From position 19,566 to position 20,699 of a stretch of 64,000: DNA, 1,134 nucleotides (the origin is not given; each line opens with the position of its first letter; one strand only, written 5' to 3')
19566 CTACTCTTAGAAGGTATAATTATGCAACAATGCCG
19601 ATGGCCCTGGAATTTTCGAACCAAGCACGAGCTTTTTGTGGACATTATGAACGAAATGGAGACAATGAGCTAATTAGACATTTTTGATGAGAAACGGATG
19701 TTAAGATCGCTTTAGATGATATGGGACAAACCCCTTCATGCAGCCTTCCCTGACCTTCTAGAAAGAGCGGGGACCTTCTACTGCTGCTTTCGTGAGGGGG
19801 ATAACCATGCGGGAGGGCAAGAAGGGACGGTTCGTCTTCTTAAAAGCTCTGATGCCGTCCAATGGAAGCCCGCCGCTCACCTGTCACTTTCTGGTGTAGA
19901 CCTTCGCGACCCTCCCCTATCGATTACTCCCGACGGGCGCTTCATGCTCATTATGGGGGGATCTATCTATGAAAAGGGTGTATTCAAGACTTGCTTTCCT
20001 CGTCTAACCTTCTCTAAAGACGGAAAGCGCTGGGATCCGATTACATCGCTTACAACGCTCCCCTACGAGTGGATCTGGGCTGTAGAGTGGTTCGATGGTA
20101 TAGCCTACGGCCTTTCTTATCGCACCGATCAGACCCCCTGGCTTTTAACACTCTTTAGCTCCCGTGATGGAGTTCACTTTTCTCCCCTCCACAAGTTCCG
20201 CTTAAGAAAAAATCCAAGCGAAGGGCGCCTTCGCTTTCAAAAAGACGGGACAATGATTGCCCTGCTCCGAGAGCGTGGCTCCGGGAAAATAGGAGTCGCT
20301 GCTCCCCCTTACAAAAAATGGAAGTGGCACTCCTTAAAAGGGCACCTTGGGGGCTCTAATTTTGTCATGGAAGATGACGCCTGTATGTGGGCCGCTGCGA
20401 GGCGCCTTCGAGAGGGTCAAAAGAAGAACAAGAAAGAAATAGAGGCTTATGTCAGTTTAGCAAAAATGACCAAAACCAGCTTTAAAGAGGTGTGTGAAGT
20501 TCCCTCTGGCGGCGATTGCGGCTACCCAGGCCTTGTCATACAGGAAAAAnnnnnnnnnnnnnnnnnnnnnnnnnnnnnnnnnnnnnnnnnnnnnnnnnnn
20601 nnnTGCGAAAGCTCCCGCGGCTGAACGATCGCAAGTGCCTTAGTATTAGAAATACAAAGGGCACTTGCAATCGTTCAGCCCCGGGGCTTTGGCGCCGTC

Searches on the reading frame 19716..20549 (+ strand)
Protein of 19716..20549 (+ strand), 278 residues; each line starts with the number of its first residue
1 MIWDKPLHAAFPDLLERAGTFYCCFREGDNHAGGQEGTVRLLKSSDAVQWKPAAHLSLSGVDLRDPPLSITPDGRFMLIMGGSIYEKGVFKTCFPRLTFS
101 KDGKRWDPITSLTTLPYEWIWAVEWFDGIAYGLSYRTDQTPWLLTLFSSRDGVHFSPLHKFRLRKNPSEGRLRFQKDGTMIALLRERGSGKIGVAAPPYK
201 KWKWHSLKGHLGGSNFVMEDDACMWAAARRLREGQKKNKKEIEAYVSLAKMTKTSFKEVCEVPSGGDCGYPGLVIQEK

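Call 6: find_homologous_proteins(query=window:19716-20549:+, max_evalue=0.001)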
Query seq(278 aa) (278 aa): 137 proteins with E <= 0.001 among 1350 candidates; the best 120 are listed.
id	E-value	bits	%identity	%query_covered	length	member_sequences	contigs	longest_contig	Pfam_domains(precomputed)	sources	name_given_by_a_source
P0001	9.4e-194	660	100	100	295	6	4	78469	-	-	-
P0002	2.3e-70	255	46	99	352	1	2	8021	-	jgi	-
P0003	2.0e-69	252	44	99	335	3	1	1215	-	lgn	-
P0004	8.1e-69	250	45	99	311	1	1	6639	-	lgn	-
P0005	4.7e-66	241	42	99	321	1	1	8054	-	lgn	-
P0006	1.1e-65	240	44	98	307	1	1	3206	-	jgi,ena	-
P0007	3.7e-65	238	43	100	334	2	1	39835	-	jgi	jgi:hypothetical protein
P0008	1.1e-63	233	43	98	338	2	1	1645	PF13088.13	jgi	-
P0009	1.6e-63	233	42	99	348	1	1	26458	-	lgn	-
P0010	5.0e-63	231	43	99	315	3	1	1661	-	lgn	-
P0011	2.9e-62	229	44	98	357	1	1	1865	-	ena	-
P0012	3.7e-62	228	43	99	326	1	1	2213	-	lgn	-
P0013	3.9e-62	228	46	98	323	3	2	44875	-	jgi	jgi:hypothetical protein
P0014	4.6e-62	228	43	100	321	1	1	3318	PF13088.13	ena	-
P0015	9.4e-62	227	41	99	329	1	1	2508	-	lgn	-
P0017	2.3e-61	226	42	99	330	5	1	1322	PF13088.13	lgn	-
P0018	4.7e-61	225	41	99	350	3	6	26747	-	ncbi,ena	-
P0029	1.6e-57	213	41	100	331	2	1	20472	-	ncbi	-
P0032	2.0e-56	209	40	98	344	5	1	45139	-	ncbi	-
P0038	1.0e-55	207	43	98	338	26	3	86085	PF13088.13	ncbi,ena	-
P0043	2.4e-55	206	40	99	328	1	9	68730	-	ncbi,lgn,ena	-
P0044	2.9e-55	206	40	98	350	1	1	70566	-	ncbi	-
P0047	6.9e-55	204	42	98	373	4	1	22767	PF13088.13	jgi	jgi:hypothetical protein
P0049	1.3e-54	204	41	99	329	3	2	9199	-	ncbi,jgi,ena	-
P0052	3.2e-54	202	39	99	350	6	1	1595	PF13088.13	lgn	-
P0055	1.2e-53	200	41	99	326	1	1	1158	PF13088.13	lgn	-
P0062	1.6e-52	197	39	99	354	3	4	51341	-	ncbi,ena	-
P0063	2.4e-52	196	40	99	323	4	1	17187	-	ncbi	-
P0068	1.2e-51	194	38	99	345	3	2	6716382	-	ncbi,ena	-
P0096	9.2e-48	181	39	99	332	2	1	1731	PF13088.13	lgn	-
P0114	1.1e-44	171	37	98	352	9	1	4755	PF13088.13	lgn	-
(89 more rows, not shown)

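Call 11: find_encoding_contigs(protein=P0001, flank=3000, max_places=8)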
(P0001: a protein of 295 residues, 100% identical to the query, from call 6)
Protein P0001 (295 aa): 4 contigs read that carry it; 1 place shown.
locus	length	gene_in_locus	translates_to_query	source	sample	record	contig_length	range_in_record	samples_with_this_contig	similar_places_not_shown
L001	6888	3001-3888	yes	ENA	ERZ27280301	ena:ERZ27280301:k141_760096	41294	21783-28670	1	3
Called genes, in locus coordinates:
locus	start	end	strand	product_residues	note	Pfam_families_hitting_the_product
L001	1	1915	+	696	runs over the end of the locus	PF01966:HD (weak), PF13328:HD_4, PF04607:RelA_SpoT, PF02824:TGS, PF28438:RelA_RIS, PF13291:ACT_4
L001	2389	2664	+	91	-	PF00216:Bac_DNA_binding, PF18291:HU-HIG (weak)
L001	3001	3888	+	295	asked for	-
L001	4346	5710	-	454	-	-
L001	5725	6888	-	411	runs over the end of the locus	PF00375:SDF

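Call 48: list_cluster_members(proteins=[P0018, P0029, P0032, P0038, P0043, P0044, P0049, P0062, P0063, P0068])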
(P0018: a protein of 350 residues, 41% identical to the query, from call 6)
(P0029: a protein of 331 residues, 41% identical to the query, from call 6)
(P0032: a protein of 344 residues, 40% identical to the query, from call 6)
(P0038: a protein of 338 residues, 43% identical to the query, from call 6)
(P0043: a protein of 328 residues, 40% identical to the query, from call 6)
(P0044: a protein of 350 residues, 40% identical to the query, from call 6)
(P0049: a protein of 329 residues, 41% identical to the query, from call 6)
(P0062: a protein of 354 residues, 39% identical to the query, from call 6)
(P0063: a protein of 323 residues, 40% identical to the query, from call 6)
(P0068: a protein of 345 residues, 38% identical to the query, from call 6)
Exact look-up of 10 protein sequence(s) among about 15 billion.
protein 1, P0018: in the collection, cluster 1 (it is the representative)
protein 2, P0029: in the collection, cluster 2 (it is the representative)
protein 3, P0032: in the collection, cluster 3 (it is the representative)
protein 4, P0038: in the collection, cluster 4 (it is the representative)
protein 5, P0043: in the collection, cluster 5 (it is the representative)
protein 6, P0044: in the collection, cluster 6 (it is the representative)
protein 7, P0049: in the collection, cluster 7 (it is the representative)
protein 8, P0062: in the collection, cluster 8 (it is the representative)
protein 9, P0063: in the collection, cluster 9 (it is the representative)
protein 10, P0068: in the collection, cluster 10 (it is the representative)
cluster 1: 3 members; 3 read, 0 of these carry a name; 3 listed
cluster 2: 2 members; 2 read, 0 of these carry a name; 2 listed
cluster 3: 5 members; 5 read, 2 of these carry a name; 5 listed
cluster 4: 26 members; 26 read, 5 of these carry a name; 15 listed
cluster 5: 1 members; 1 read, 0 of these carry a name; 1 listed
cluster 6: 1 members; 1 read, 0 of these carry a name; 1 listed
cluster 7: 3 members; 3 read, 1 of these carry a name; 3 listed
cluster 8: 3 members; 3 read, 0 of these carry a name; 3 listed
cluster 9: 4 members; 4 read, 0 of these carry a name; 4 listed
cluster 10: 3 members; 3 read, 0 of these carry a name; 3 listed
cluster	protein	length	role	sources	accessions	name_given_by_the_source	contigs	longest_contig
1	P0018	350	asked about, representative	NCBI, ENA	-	-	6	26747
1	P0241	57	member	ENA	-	-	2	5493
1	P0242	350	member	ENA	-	-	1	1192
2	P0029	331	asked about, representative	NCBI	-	-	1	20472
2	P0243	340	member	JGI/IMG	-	-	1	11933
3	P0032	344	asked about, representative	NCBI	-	-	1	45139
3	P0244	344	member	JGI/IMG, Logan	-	hypothetical protein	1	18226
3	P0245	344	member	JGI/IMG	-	hypothetical protein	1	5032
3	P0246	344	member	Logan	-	-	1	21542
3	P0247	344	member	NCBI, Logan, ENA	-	-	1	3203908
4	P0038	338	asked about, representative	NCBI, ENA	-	-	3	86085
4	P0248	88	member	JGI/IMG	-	hypothetical protein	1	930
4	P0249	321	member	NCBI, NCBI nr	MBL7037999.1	MAG: exo-alpha-sialidase [Pirellulaceae bacterium] | exo-alpha-sialidase [Pirellulaceae bacterium]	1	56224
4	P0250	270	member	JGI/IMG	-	hypothetical protein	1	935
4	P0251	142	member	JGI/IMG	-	hypothetical protein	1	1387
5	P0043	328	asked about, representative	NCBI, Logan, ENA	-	-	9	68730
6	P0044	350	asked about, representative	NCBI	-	-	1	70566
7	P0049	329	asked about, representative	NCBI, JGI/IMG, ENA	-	-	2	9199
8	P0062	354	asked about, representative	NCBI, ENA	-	-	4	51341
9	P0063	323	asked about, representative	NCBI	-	-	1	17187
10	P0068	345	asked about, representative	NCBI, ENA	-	-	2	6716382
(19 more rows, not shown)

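Call 58: list_cluster_members(proteins=[P0001])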
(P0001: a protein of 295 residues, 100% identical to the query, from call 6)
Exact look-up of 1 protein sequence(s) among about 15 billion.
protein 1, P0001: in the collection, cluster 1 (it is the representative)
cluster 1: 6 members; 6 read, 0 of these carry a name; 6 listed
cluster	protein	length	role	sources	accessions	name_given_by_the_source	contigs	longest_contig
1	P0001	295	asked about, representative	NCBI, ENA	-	-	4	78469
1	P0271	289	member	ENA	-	-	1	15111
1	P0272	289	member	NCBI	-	-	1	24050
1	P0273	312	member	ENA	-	-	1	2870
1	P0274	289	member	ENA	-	-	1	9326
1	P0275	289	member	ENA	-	-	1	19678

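Call 60: find_encoding_contigs(protein=P0273, flank=3000, max_places=4)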
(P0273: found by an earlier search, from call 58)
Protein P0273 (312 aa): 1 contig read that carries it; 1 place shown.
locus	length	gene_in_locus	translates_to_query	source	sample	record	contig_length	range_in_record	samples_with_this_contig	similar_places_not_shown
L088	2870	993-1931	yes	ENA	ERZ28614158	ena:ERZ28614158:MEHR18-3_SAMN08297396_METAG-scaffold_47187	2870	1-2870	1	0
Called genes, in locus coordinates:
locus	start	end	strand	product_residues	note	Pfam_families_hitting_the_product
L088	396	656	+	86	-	PF00216:Bac_DNA_binding, PF18291:HU-HIG (weak)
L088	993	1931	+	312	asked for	-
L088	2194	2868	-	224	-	?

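Call 61: find_encoding_contigs(protein=P0272, flank=6000, max_places=4)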
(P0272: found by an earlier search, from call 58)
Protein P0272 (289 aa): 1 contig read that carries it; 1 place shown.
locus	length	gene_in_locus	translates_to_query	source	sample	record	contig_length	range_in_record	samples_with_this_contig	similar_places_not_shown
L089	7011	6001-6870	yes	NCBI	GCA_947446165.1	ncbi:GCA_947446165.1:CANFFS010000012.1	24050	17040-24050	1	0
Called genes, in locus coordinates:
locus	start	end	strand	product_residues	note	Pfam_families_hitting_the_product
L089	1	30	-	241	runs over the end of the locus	PF00005:ABC_tran, PF13304:AAA_21 (faint)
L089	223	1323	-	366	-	-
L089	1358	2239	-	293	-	PF00793:DAHP_synth_1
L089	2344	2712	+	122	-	-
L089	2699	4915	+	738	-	PF13328:HD_4, PF01966:HD (weak), PF04607:RelA_SpoT, PF02824:TGS, PF28438:RelA_RIS, PF13291:ACT_4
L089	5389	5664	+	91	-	PF00216:Bac_DNA_binding, PF18291:HU-HIG (weak)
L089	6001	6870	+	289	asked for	-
